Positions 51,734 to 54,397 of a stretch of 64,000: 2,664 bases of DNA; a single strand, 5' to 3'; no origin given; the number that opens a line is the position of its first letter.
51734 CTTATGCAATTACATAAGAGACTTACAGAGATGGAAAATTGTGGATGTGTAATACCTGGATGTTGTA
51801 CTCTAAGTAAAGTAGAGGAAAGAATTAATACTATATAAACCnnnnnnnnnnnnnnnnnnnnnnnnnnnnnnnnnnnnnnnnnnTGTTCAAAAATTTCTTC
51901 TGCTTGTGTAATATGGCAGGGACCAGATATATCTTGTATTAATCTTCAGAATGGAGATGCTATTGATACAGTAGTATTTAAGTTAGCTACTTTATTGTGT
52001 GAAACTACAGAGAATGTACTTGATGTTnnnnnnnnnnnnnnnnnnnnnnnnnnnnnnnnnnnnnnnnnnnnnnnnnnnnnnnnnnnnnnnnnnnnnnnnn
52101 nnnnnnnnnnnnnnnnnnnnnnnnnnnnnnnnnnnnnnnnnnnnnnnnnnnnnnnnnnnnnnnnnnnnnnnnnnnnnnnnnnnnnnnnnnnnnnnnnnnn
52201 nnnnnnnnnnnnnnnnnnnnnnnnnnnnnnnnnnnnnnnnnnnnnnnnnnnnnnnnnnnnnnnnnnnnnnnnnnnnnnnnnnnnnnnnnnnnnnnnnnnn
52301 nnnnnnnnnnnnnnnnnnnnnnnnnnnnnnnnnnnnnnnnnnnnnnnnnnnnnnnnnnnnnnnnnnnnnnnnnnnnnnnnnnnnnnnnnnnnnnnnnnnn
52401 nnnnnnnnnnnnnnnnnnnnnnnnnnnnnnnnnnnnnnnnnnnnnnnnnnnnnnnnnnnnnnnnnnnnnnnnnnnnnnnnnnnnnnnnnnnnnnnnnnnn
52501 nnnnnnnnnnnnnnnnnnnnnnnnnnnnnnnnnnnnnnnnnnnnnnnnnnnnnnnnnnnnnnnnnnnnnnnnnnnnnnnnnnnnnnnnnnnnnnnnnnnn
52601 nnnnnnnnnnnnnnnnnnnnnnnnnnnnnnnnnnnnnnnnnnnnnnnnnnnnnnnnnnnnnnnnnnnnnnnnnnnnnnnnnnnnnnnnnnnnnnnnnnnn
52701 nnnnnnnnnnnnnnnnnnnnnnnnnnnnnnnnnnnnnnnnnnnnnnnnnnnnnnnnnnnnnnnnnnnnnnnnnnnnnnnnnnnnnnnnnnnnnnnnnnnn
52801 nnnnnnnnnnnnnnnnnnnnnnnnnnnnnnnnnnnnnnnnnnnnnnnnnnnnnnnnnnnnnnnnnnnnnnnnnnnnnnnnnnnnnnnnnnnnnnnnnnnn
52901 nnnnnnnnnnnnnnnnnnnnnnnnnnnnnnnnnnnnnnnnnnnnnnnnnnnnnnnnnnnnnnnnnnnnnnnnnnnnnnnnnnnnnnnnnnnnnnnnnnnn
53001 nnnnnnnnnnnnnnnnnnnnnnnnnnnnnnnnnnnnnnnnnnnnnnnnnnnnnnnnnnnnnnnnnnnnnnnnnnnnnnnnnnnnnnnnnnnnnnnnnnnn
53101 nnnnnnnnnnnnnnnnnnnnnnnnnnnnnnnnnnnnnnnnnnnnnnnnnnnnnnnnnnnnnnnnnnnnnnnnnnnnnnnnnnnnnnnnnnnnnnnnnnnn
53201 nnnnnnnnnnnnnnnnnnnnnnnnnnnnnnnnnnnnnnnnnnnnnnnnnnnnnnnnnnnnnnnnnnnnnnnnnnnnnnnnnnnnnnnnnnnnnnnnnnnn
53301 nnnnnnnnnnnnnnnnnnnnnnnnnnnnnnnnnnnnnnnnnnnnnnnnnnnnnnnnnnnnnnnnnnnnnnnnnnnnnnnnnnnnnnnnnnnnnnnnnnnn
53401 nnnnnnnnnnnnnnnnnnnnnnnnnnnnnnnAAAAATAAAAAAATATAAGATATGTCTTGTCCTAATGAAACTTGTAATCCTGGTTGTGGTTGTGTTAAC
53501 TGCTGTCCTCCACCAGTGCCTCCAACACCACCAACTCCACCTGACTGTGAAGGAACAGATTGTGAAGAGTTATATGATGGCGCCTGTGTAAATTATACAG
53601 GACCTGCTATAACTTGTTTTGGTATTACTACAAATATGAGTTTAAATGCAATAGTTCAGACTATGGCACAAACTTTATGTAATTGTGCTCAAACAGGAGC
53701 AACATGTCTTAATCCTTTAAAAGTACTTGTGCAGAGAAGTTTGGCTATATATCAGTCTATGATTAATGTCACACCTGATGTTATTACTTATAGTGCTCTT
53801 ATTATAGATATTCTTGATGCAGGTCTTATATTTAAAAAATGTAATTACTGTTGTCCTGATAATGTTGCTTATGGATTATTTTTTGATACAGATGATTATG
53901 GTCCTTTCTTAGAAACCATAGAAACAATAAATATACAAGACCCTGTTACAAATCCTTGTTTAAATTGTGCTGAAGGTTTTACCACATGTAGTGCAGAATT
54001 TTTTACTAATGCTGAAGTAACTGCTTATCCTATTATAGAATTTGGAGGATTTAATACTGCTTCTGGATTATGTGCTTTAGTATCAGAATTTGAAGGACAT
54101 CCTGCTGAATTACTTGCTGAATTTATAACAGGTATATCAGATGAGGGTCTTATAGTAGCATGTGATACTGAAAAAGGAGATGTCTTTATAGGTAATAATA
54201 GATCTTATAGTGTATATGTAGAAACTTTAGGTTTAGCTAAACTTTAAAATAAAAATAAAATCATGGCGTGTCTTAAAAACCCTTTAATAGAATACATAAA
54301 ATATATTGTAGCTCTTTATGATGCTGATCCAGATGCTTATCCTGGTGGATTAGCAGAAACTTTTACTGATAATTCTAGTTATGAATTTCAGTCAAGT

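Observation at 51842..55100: Shared Cys-containing N-terminal module on three consecutive tail genes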

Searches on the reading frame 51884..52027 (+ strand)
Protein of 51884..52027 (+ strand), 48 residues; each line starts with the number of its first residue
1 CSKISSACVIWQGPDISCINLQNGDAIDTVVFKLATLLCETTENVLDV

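Call 15: find_related_loci(query=A1, collection=viral_contigs, flank=10000)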
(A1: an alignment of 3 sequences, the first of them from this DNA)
Query A1 (48 aa) in viral_contigs; peptide patterns used: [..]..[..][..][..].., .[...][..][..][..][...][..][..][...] (x = any residue, [..] = any of these).
81 stretches matched a pattern; 36 encode a relative of the query (tblastn E <= 1e-3); 30 distinct loci.
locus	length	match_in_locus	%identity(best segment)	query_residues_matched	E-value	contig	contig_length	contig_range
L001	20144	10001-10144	75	1-48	4e-21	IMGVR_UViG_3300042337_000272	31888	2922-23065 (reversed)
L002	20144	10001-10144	77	1-48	4e-21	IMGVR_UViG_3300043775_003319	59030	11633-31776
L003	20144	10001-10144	75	1-48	5e-21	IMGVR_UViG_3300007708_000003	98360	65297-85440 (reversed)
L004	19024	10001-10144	75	1-48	5e-21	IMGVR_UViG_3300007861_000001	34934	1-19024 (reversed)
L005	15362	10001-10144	77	1-48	5e-21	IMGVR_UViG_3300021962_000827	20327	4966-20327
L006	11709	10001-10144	77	1-48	5e-21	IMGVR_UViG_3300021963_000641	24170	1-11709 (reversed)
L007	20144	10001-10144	73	1-48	1e-20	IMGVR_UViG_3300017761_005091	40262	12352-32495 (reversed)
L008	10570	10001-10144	73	1-48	1e-20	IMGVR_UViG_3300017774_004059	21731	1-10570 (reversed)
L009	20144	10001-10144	73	1-48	1e-20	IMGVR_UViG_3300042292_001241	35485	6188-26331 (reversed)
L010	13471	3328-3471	73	1-48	1e-20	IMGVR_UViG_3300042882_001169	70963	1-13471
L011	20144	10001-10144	73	1-48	3e-20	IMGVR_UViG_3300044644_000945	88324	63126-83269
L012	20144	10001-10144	71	1-48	4e-20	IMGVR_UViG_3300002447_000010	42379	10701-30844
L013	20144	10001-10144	75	1-48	4e-20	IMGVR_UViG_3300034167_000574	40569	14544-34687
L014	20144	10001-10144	75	1-48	4e-20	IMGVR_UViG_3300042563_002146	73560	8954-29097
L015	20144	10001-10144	73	1-48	8e-20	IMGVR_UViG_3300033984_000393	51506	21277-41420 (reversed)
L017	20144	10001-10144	69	1-48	9e-19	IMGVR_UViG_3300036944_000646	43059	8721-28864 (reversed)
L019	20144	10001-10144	65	1-48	8e-18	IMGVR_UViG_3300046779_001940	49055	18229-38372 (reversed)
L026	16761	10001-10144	60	1-48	2e-15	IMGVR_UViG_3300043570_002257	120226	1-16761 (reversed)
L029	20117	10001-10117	36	4-42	2e-5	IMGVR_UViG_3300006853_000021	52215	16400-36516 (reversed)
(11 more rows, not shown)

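Call 69: find_related_loci(query=A1, collection=genome_contigs, flank=8000)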
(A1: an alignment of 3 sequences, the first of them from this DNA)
Query A1 (48 aa) in genome_contigs; peptide patterns used: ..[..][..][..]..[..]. (x = any residue, [..] = any of these).
10 stretches matched a pattern; 4 encode a relative of the query (tblastn E <= 1e-3); 4 distinct loci.
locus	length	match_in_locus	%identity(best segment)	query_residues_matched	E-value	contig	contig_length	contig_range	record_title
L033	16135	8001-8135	60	1-45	1e-14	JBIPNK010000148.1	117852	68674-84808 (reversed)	MAG: Chitinophagaceae bacterium isolate ME2018-06-05_3300043470_group8_bin116 Rohwer_bin516_scaffold_57_c1, whole genome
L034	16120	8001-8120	68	1-40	4e-14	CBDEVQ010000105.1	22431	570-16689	MAG: Flavobacteriales bacterium isolate c9eb949b-bc1f-4219-ae45-44c701134771 genome assembly, contig: contig_105, whole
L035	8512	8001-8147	53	1-46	1e-10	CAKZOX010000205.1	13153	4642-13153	MAG TPA_asm: uncultured Campylobacteraceae bacterium isolate ERR2094176_bin.93_CONCOCT_v1.1_MAG genome assembly, contig:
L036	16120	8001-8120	68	1-40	4e-14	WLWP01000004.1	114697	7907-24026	MAG: Pseudomonadales bacterium isolate MH-Pat-SR_autometa_3-0 NODE_110_length_114697_cov_9.803518, whole genome shotgun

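Call 73: search_protein_families(library=pfam, proteins=[L017:13106-16261:+, L019:11538-12989:+, L026:11551-13311:+, L029:9917-11329:+, L029:8841-9917:+, L013:13089-14855:+, L003:12277-13287:+], max_evalue=0.01)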
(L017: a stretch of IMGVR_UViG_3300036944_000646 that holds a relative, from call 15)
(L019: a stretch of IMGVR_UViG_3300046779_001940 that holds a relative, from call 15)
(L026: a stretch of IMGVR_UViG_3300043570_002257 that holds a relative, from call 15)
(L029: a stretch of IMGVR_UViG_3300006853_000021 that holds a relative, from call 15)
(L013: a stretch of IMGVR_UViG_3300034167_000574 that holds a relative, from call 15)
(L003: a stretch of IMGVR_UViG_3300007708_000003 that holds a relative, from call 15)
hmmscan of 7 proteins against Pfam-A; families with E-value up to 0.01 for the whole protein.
L017:13106-16261:+ (1051 aa): 3 families
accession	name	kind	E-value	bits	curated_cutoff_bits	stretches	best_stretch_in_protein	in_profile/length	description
PF16116.10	DUF4832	-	3e-40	138.7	29.2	1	230-435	1-216/216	Domain of unknown function (DUF4832)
PF16173.10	DUF4874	-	3.1e-28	98.8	30.1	1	30-204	1-156/159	Domain of unknown function (DUF4874)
PF07675.18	Cleaved_Adhesin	-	0.0072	16.7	21.4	0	846-984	28-156/174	Cleaved Adhesin Domain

L019:11538-12989:+ (483 aa): 3 families
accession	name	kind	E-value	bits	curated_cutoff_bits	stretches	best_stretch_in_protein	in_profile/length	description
PF19028.6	TSP1_spondin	-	3.7e-44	149.2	41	4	323-367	1-49/52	Spondin-like TSP1 domain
PF00090.25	TSP_1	-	5.1e-20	71.9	21.6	4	326-368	1-47/49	Thrombospondin type 1 domain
PF01091.23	PTN_MK_C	-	0.002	18.9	25.3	0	329-345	9-25/65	PTN/MK heparin-binding protein family, C-terminal domain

L026:11551-13311:+ (586 aa): 2 families
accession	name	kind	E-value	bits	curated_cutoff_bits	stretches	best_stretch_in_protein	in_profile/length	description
PF19028.6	TSP1_spondin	-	2.1e-56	188.4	41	5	81-124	1-48/52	Spondin-like TSP1 domain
PF00090.25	TSP_1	-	9.4e-22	77.4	21.6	5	84-125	1-46/49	Thrombospondin type 1 domain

L029:9917-11329:+ (470 aa): 0 families

L029:8841-9917:+ (358 aa): 0 families

L013:13089-14855:+ (588 aa): 1 family
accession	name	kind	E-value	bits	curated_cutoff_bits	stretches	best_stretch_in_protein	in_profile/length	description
PF20773.4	InhA-like_MAM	-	0.0059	16.6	26.9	0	496-549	117-165/191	Immune inhibitor A-like, MAM domain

L003:12277-13287:+ (336 aa): 0 families

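Call 92: search_protein_families(library=pfam, proteins=[L029:2130-3674:+, L029:3784-4737:+, L029:4734-5462:+, L029:5479-6600:+, L029:11330-12745:+, L029:13080-13775:+, L029:13779-14261:+, L029:14261-15193:+], max_evalue=0.001)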
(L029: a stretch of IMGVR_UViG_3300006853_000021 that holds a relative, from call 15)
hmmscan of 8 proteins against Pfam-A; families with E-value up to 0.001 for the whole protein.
L029:2130-3674:+ (514 aa): 1 family
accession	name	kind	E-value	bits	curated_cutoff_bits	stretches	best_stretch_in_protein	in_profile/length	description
PF23898.1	Crass_capsid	-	3.1e-34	118.6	27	1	25-508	15-491/496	Crassvirus major capsid protein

L029:3784-4737:+ (317 aa): 0 families

L029:4734-5462:+ (242 aa): 0 families

L029:5479-6600:+ (373 aa): 0 families

L029:11330-12745:+ (471 aa): 0 families

L029:13080-13775:+ (231 aa): 1 family
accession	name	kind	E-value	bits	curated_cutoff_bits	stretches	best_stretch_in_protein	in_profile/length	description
PF25702.1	CrAss_Ring_2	-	1.5e-14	54.6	27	1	8-226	3-209/210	Phage tail ring protein 2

L029:13779-14261:+ (160 aa): 0 families

L029:14261-15193:+ (310 aa): 1 family
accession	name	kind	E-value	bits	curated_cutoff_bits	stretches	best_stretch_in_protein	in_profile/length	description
PF24228.1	CrAss_Ring_1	-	5.5e-12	46.1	27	1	7-266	3-241/272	Phage tail ring protein 1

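Call 96: search_protein_families(library=phrogs, proteins=[L017:13106-16261:+, L013:13089-14855:+, L029:9917-11329:+, L029:8841-9917:+, L034:7965-10184:+, L026:11551-13311:+, L003:12277-13287:+], max_evalue=0.001)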
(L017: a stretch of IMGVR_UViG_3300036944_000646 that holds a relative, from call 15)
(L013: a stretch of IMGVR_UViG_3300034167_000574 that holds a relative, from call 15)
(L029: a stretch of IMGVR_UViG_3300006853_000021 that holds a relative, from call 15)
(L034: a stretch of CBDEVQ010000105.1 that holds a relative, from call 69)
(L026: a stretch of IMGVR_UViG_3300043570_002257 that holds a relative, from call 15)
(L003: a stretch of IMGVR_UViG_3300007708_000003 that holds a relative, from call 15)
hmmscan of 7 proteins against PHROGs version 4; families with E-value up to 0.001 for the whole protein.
L017:13106-16261:+ (1051 aa): 0 families

L013:13089-14855:+ (588 aa): 0 families

L029:9917-11329:+ (470 aa): 0 families

L029:8841-9917:+ (358 aa): 6 families
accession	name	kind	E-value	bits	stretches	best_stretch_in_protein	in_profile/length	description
phrog_8763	-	tail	2.2e-22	80.1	1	207-356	604-747/1024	tail protein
phrog_8469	-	tail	4.4e-16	60.1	1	210-356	149-300/303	tail fiber protein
phrog_5795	-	tail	6.2e-08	32.3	1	211-356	413-541/968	tail protein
phrog_31611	-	tail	3.9e-05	24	1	260-336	266-336/385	tail collar protein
phrog_9116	-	tail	0.00067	19.5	0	254-356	131-210/455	tail protein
phrog_20878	-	tail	0.00068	20.2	0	220-349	249-356/365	tail fiber protein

L034:7965-10184:+ (739 aa): 0 families

L026:11551-13311:+ (586 aa): 0 families

L003:12277-13287:+ (336 aa): 0 families

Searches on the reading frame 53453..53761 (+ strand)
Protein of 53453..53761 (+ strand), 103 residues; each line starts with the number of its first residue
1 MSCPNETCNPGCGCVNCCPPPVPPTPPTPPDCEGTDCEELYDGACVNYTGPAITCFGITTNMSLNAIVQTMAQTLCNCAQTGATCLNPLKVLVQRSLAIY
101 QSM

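Call 24: search_dna_similar(query=window:53453-53761:+, collection=phages, mode=protein, max_evalue=10, max_rows=20)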
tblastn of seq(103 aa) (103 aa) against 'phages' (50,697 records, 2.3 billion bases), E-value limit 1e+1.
Records with a match: 1; places in all: 1; records where one place covers at least 80% of the query: 0.
Best place of each record, by identity: <60% 1.
By first word of the organism name: Leptolyngbya 1.
By host as written in the record: Leptolyngbya boryana 1.
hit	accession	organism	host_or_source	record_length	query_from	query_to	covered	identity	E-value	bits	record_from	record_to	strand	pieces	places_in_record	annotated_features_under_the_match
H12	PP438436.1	Leptolyngbya phage Lbo-JY46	Leptolyngbya boryana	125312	32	95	62%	29.2%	5e+0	32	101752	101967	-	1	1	hypothetical protein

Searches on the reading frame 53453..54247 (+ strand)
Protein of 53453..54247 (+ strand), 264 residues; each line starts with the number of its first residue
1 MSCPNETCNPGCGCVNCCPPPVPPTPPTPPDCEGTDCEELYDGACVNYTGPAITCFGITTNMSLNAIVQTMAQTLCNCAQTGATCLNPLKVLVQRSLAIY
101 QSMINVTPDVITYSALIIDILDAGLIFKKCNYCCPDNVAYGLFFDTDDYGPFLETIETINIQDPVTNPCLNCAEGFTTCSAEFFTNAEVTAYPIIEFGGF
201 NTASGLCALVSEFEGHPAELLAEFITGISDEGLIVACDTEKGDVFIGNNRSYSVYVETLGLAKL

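Call 3: search_protein_families(library=pfam, proteins=[window:53453-54247:+], max_evalue=0.1)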
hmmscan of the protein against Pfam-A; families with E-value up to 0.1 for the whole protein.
window:53453-54247:+ (264 aa): 0 families

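Call 4: search_protein_families(library=phrogs, proteins=[window:53453-54247:+], max_evalue=0.1)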
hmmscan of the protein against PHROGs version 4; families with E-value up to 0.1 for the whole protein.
window:53453-54247:+ (264 aa): 0 families

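Call 20: search_solved_structures(query=window:53453-54247:+, max_evalue=10)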
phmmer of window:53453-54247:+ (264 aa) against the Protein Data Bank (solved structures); distinct sequences matched with E-value up to 10: 4.
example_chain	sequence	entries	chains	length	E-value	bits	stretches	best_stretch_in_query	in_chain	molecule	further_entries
5i9d_A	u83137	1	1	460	2.3e-12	50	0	95-126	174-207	pentatricopeptide repeat protein dPPR-U8A2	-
6een_A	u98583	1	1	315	1.8e-11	47.1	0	94-126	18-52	Designer Pentatricopeptide Protein dPPR10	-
6een_B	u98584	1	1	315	1.9e-11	47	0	94-126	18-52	Designer Pentatricopeptide Protein dPPR10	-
4ozs_A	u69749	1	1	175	4e-06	29.6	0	94-126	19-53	Alpha solenoid protein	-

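Call 48: find_homologous_proteins(query=window:53453-54247:+, max_evalue=0.01)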
Query window:53453-54247:+ (264 aa): 25 proteins with E <= 0.01 among 352 candidates.
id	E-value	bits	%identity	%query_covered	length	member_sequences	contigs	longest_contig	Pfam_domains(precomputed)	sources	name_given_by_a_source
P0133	3.6e-177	605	100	100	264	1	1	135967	-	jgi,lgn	-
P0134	4.0e-81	290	51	98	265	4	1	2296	-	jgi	-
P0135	1.0e-75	273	50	97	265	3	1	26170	-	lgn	-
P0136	1.3e-75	272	48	98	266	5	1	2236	-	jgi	jgi:hypothetical protein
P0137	3.4e-73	264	50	98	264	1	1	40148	-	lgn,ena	-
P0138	7.2e-66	240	45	97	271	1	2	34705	-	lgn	-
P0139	3.8e-64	235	46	98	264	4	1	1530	-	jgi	jgi:hypothetical protein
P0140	8.2e-64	234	46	97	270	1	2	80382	-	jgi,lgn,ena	jgi:hypothetical protein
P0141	3.7e-59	218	39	86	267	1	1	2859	-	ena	-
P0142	1.1e-55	207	42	98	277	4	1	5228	-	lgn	-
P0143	7.2e-55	204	42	97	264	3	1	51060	-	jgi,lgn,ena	jgi:hypothetical protein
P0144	7.7e-53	198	41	98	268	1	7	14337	-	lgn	-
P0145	6.4e-50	188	38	98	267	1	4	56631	-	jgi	-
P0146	1.7e-48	183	40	97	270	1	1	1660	-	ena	-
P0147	4.2e-48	182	37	98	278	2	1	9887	-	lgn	-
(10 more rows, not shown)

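Call 87: search_protein_families(library=ncbifam, proteins=[window:53453-54247:+], max_evalue=0.01)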
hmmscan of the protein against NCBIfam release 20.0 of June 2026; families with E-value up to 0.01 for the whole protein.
window:53453-54247:+ (264 aa): 0 families
